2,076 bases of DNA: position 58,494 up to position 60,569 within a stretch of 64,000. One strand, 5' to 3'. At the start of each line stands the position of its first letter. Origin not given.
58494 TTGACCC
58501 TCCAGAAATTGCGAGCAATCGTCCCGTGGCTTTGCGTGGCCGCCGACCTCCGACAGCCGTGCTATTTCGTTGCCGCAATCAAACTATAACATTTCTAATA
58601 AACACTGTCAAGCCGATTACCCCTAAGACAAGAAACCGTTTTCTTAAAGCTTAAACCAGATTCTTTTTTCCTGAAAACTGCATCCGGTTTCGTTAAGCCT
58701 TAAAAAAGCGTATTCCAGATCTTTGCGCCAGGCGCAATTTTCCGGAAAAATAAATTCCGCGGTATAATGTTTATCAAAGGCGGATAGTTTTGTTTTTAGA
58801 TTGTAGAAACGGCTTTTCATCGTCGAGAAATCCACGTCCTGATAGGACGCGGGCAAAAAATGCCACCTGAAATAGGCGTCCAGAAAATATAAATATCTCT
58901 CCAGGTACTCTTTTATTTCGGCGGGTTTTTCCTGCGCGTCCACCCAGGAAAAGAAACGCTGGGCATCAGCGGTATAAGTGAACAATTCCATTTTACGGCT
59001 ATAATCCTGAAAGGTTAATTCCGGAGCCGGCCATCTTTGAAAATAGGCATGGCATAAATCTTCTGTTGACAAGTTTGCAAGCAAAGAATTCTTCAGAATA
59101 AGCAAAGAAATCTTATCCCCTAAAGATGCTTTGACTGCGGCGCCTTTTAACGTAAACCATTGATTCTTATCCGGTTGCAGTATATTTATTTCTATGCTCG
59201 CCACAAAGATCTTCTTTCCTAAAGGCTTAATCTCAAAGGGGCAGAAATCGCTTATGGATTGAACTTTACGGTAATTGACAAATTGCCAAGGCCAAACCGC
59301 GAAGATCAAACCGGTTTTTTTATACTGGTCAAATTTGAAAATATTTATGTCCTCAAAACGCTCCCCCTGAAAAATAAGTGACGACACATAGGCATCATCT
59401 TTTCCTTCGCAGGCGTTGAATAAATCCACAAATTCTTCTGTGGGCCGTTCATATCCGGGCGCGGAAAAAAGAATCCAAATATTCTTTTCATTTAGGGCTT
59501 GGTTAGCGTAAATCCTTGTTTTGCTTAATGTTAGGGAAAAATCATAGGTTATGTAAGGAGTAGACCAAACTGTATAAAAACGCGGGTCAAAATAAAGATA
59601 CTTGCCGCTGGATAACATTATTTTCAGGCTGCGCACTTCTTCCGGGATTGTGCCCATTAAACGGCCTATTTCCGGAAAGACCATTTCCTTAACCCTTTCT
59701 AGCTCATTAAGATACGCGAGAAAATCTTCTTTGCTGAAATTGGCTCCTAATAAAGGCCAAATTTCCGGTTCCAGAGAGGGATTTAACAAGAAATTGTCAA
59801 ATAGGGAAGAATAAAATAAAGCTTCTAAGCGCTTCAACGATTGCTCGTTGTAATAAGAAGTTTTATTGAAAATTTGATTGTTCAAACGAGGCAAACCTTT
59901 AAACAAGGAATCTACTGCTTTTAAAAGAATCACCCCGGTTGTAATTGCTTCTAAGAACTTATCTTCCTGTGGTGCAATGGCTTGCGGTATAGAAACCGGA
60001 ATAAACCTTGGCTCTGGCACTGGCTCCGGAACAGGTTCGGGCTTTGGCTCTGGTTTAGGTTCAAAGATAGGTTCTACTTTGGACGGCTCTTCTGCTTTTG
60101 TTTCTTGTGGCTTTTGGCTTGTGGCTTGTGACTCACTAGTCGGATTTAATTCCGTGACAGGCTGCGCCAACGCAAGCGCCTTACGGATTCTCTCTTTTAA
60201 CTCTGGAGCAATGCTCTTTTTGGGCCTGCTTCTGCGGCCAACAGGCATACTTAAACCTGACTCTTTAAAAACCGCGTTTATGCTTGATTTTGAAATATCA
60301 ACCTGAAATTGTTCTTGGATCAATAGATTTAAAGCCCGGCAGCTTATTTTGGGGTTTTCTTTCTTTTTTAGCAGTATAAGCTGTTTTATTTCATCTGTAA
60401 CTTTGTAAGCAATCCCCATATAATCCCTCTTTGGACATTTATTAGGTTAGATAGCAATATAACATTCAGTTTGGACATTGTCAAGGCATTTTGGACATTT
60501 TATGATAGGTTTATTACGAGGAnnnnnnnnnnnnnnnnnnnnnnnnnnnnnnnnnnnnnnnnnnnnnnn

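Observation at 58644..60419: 591-aa HTH protein with AT-hook-like patch and (EPKP)n linker is the candidate master regulator, with transposase as the alternative reading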

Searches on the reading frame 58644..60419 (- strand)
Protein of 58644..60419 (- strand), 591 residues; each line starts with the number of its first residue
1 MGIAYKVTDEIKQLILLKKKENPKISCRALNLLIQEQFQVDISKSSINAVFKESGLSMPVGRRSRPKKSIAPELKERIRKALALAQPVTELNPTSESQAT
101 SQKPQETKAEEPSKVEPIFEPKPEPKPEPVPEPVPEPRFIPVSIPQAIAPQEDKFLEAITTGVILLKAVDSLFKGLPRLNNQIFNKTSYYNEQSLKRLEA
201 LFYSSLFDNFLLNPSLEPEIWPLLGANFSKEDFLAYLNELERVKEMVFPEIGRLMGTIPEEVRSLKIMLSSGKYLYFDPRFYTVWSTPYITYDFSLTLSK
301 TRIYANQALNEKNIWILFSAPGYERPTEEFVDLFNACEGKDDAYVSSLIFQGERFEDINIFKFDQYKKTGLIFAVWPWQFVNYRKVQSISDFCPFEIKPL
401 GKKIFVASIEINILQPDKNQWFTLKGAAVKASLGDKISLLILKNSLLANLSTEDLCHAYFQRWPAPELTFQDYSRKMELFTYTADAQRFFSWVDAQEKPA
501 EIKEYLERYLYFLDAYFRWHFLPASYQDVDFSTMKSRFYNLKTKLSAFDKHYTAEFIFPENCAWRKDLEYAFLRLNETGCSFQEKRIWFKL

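Call 6: search_protein_families(library=pfam, proteins=[window:58644-60419:-], max_evalue=1)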
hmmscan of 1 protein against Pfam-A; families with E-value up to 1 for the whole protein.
window:58644-60419:- (591 aa): 4 families
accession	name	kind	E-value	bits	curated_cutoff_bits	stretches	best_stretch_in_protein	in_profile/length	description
PF13565.12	HTH_32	-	0.00056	20.8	33.7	1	6-49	28-71/73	Homeodomain-like domain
PF13592.12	HTH_33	-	0.0045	17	25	1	27-66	7-46/60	Winged helix-turn helix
PF01498.24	HTH_Tnp_Tc3_2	-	0.007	17.1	31.5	1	15-63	4-51/72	Transposase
PF05887.16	Trypan_PARP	-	0.28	11.6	100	1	86-148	60-125/134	Procyclic acidic repetitive protein (PARP)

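Call 7: search_protein_families(library=ncbifam, proteins=[window:58644-60419:-], max_evalue=1)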
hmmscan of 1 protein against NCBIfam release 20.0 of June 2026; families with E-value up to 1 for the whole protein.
window:58644-60419:- (591 aa): 4 families
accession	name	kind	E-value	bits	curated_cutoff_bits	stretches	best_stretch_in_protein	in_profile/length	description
NF033545.0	transpos_IS630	equivalog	2.8e-05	23.7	100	1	8-86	58-138/299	IS630 family transposase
TIGR04526.1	predic_Ig_block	subfamily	0.12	11.3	150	1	91-149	60-119/693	putative immunoglobulin-blocking virulence protein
NF008084.0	PRK10819.1-5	equivalog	0.22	11.4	315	1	86-138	58-111/249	TonB system transport protein TonB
NF011521.0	PRK14960.1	equivalog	0.34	9.2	1228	1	83-137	384-440/702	DNA polymerase III subunit gamma/tau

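Call 8: find_homologous_proteins(query=window:58644-60419:-, max_evalue=0.001)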
Query window:58644-60419:- (591 aa): 73 proteins with E <= 0.001 among 8000 candidates.
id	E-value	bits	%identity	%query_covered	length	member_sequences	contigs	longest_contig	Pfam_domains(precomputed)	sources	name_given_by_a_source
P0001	0.0e+0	1341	100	100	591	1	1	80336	-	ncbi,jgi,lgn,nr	ncbi:MAG: hypothetical protein MUF05_06645 [Candidatus Omnitrophica bacterium]|jgi:hypothetical prot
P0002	1.8e-118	415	38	100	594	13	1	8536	-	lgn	-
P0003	2.5e-117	411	40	100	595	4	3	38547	-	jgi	jgi:hypothetical protein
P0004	2.5e-114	401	38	100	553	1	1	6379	-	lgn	-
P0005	3.6e-112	394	38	100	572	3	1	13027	-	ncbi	ncbi:MAG: hypothetical protein AABY28_04055 [Candidatus Omnitrophota bacterium]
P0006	5.2e-112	394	39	100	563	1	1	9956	-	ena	-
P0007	2.0e-111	392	38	99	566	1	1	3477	-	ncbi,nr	ncbi:MAG: hypothetical protein PHI59_09370 [Candidatus Omnitrophica bacterium]|nr:hypothetical prote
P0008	2.5e-111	392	37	100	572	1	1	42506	-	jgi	jgi:hypothetical protein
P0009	1.1e-110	389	39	99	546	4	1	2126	-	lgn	-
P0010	1.1e-109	386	37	78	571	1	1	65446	-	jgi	jgi:hypothetical protein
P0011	1.1e-109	386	39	99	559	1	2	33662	-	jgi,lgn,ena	-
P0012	2.2e-109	385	37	100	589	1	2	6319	-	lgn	-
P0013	2.4e-109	385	38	100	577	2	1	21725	-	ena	-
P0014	1.9e-108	382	38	100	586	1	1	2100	-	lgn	-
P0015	8.1e-108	380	38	100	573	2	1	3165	-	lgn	-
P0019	2.3e-106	375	40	72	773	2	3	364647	-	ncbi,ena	-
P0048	3.2e-90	322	34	100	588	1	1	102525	-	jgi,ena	-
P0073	9.5e-65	238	31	100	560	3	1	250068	-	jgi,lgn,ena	-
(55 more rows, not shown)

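Call 10: search_solved_structures(query=window:58644-60419:-, max_evalue=10)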
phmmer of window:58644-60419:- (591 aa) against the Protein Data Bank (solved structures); distinct sequences matched with E-value up to 10: 4.
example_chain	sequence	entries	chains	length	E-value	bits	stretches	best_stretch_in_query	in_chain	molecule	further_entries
9skq_B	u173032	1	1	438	0.17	13.9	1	66-144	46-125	G2/mitotic-specific cyclin-B1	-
7nj0_C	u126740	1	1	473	0.51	12.3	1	66-144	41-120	G2/mitotic-specific cyclin-B1,G2/mitotic-specific cyclin-B1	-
3iug_A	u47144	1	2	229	0.66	12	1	452-516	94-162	Rho/Cdc42/Rac GTPase-activating protein RICS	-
7emf_I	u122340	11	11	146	1.2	11.2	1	111-153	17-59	Mediator of RNA polymerase II transcription subunit 9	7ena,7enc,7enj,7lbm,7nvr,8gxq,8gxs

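Call 11: find_encoding_contigs(protein=P0019, flank=10000, max_places=2)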
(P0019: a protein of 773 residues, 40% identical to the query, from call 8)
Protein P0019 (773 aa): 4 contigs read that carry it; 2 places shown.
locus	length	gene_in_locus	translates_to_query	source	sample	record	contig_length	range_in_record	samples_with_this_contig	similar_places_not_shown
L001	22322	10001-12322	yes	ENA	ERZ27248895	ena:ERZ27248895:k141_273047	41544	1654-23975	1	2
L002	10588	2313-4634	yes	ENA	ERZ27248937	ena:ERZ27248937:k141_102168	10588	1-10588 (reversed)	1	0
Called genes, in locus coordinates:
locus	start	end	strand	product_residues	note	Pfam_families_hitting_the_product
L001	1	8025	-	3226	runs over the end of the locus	?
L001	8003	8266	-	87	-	-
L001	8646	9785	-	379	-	PF13173:AAA_14, PF13401:AAA_22 (faint), PF13635:DUF4143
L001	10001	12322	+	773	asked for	-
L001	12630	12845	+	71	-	-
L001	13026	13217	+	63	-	-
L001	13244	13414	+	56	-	-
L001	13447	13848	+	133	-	-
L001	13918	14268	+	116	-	-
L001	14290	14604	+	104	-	-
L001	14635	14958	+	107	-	-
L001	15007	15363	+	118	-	-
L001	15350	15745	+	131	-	-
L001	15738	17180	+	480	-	-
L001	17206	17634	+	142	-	-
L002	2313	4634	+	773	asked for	-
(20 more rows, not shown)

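Call 12: find_encoding_contigs(protein=P0073, flank=10000, max_places=2)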
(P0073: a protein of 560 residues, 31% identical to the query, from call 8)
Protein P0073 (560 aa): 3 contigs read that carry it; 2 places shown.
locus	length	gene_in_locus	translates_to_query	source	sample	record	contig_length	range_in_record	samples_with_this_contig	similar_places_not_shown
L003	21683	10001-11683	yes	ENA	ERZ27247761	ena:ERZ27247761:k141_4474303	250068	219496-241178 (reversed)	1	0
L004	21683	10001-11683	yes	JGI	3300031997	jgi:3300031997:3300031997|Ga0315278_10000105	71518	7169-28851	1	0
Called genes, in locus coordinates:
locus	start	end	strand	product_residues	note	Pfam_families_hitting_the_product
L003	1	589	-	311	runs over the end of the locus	PF00072:Response_reg, PF00990:GGDEF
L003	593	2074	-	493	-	PF02518:HATPase_c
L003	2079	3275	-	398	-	PF08495:FIST, PF10442:FIST_C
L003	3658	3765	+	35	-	-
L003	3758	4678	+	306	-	PF13616:Rotamase_3, PF00639:Rotamase, PF13145:Rotamase_2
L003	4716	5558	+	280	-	PF08666:SAF (weak), PF16976:RcpC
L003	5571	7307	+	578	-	PF13629:T2SS-T3SS_pil_N, PF00263:Secretin, PF03544:TonB_C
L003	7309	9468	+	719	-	PF00142:Fer4_NifH (weak), PF01656:CbiA, PF06564:CBP_BcsQ (faint), PF10609:ParA, PF13614:AAA_31, PF25199:nSTAND_NTPase5 (faint), PF00437:T2SSE, PF27713:UCP018868 (weak)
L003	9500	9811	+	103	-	PF02643:DUF192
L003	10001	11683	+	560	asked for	-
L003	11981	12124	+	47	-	-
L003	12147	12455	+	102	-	-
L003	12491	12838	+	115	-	-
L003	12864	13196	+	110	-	-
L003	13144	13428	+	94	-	-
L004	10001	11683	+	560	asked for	-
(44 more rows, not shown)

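Call 13: find_encoding_contigs(protein=P0048, flank=10000, max_places=2)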
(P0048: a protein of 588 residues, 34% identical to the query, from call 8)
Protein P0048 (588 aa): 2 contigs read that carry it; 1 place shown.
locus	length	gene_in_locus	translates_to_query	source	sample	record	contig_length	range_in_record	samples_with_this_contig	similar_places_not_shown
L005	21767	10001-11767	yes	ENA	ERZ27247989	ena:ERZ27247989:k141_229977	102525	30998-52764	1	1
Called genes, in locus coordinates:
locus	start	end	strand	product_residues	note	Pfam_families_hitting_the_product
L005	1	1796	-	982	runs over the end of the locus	-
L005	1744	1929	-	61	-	-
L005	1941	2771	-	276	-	PF27226:AF_1845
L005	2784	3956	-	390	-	PF13400:Tad (weak)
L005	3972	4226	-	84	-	-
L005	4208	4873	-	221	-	-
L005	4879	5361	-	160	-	-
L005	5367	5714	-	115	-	-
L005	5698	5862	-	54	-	-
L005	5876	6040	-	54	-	-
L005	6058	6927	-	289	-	PF00482:T2SSF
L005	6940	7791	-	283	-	PF00482:T2SSF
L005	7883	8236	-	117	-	-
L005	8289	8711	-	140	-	-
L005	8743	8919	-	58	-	-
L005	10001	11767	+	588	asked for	-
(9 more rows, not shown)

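Call 18: search_protein_families(library=pfam, alignment_id=A1, max_evalue=1)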
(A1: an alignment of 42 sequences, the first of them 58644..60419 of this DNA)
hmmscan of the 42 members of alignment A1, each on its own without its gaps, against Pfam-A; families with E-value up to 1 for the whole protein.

A. member 1, window:58644-60419:- (591 aa): 4 families
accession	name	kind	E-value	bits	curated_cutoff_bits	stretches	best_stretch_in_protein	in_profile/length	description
PF13565.12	HTH_32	-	0.00056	20.8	33.7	1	6-49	28-71/73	Homeodomain-like domain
PF13592.12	HTH_33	-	0.0045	17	25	1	27-66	7-46/60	Winged helix-turn helix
PF01498.24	HTH_Tnp_Tc3_2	-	0.007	17.1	31.5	1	15-63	4-51/72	Transposase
PF05887.16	Trypan_PARP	-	0.28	11.6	100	1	86-148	60-125/134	Procyclic acidic repetitive protein (PARP)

B. families by the number of members that match (of 42 scanned): 20 families
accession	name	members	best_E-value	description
PF13592.12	HTH_33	31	0.00084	Winged helix-turn helix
PF13565.12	HTH_32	30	0.00033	Homeodomain-like domain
PF01498.24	HTH_Tnp_Tc3_2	19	0.00097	Transposase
PF02389.20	Cornifin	2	1.4e-13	Cornifin (SPRR) family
PF18880.5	UDI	2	0.024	Uracil-DNA glycosylase inhibitor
PF02650.20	HTH_WhiA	2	0.04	WhiA C-terminal HTH domain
PF03153.18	TFIIA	1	0.0014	Transcription factor IIA, alpha/beta subunit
PF09295.16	ChAPs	1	0.028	ChAPs (Chs5p-Arf1p-binding proteins)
PF12681.13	Glyoxalase_2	1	0.044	Glyoxalase-like domain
PF10652.14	DUF2480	1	0.095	Protein of unknown function (DUF2480)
PF05193.26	Peptidase_M16_C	1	0.12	Peptidase M16 inactive domain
PF00679.30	EFG_C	1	0.14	Elongation factor G C-terminus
PF07865.16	DUF1652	1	0.15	Protein of unknown function (DUF1652)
PF12845.12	TBD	1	0.15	TBD domain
PF18556.6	TetR_C_35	1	0.24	Bacterial Tetracyclin repressor, C-terminal domain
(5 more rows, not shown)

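Call 19: search_solved_structures(query=A1, max_evalue=10, show_alignments=3)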
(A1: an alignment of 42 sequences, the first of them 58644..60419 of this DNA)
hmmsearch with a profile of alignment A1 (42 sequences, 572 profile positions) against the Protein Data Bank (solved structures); distinct sequences matched with E-value up to 10: 0.

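Call 27: find_related_loci(query=A1, collection=genome_contigs, flank=10000)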
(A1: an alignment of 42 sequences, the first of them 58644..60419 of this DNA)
Query A1 (591 aa) in genome_contigs; peptide patterns used: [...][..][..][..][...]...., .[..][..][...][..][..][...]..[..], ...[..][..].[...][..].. (x = any residue, [..] = any of these).
146 stretches matched a pattern; 109 encode a relative of the query (tblastn E <= 1e-3); the best 80 are kept; 80 distinct loci.
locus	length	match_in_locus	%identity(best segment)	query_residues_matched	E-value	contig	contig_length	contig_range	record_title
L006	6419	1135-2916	38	1-589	5e-114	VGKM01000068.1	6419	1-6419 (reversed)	MAG: Candidatus Omnitrophota bacterium isolate K_DeepCast_150m_m1_084 K_DeepCast_150m_m1_084_Ga0194126_10025807, whole g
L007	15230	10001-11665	37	1-588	3e-113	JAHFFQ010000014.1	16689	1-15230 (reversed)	MAG: Candidatus Omnitrophota bacterium isolate nzgw296 NODE_3290_length_16690_cov_5.149919, whole genome shotgun sequenc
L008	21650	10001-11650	38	1-588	9e-113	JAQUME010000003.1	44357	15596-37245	MAG: Candidatus Omnitrophota bacterium isolate STD1_147 NODE_1619_length_44357_cov_10.680014_Sandtown_D1, whole genome s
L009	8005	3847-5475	38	1-588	3e-112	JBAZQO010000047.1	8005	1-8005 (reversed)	MAG: Candidatus Omnitrophota bacterium isolate SO_2017_SWC_55 scaffold_7734_c1_LP-4_2017, whole genome shotgun sequence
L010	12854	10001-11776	39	1-589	1e-111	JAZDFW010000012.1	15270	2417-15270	MAG: Candidatus Omnitrophota bacterium isolate MEGAHIT-group-0.225 k141_6444894, whole genome shotgun sequence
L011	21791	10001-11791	36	1-591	3e-111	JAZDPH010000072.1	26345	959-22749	MAG: Candidatus Omnitrophota bacterium isolate MEGAHIT-group-0.826 k141_12447095, whole genome shotgun sequence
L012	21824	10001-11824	37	1-590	1e-110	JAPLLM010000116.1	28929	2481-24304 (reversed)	MAG: Candidatus Omnitrophota bacterium isolate LacPavin_0419_WC70L_MAG_46_7 LacPavin_0419_WC70L_scaffold_119309, whole g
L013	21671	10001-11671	37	1-591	1e-110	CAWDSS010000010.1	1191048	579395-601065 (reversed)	MAG: Candidatus Omnitrophota bacterium isolate MFD03726.bin.2.139 genome assembly, contig: contig_50884, whole genome sh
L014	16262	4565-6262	38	1-591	3e-110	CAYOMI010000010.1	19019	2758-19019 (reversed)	MAG TPA_asm: uncultured Planctomycetales bacterium isolate SRP098346_co1_93 genome assembly, contig: NODE_2835_length_19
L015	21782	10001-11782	37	1-589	8e-109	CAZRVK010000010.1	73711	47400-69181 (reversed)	MAG TPA_asm: uncultured Planctomycetales bacterium isolate binchicken_co117_54 genome assembly, contig: NODE_634_length_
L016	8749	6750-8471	37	1-589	3e-108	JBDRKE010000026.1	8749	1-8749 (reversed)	MAG: Candidatus Omnitrophota bacterium isolate MEGAHIT-group-1.695 k141_9127185, whole genome shotgun sequence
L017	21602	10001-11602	37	1-588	4e-106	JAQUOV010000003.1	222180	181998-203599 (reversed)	MAG: Candidatus Omnitrophota bacterium isolate STD1_209 NODE_102_length_222180_cov_10.226419_Sandtown_D1, whole genome s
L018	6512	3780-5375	36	1-589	2e-101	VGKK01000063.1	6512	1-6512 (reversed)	MAG: Candidatus Omnitrophota bacterium isolate M_DeepCast_400m_m2_183 M_DeepCast_400m_m2_183_Ga0194112_10025531, whole g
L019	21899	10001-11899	35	1-577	1e-99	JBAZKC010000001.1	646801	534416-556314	MAG: Candidatus Omnitrophota bacterium isolate SO_2017_LW4_134 scaffold_32_c1_LW137-91_2017, whole genome shotgun sequen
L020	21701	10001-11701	36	1-589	4e-98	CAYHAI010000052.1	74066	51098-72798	MAG TPA_asm: uncultured Planctomycetales bacterium isolate ERP119294_co2_437 genome assembly, contig: k141_3972253, whol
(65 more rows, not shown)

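Call 30: predict_structure(alignment_id=A1)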
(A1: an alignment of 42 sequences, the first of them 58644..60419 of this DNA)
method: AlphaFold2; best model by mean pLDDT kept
length: 591 residues; sequences in the alignment: 42
mean_pLDDT: 82.5   pTM: 0.72
mean pLDDT of the five models: 82.5, 80.4, 79.4, 78.5, 78.4
residues with pLDDT >= 90: 335; 70-90: 137; 50-70: 40; < 50: 79
segments of 3 or more residues with pLDDT < 50: 1-4, 61-71, 84-111, 113-116, 130-132, 135-154
pLDDT, mean of each block of 10 residues (from residue 1): 67 95 92 93 91 77 44 55 42 36 39 47 51 44 37 68 96 92 81 88 83 70 88 88 85 81 94 94 93 91 87 90 95 93 92 92 84 97 98 95 97 94 97 97 95 97 94 90 73 69 88 94 93 95 93 94 92 95 93 87
secondary structure, 60 per line:
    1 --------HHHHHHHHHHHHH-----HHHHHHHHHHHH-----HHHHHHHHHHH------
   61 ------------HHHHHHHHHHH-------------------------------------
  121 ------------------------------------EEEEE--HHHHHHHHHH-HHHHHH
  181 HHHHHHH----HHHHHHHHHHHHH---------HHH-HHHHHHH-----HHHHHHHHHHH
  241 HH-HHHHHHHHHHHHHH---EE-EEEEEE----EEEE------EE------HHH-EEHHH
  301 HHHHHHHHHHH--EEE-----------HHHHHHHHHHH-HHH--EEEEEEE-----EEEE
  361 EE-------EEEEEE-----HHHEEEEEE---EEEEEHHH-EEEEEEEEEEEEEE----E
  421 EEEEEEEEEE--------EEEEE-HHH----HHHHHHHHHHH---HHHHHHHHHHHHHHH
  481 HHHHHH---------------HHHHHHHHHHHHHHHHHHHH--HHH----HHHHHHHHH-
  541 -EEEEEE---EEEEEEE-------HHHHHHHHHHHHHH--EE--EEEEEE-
elements in order: H9-21 H27-38 H44-54 H73-83 E157-161 H164-173 H175-187 H192-204 H218-224 H230-242 H244-257 E264-269 E274-277 H298-311 E314-316 H328-338 E345-351 E357-362 E370-375 E384-389 E393-397 E402-415 E420-430 E439-443 H452-462 H466-486 H502-521 H531-539 E542-547 E551-557 H565-578 E585-590
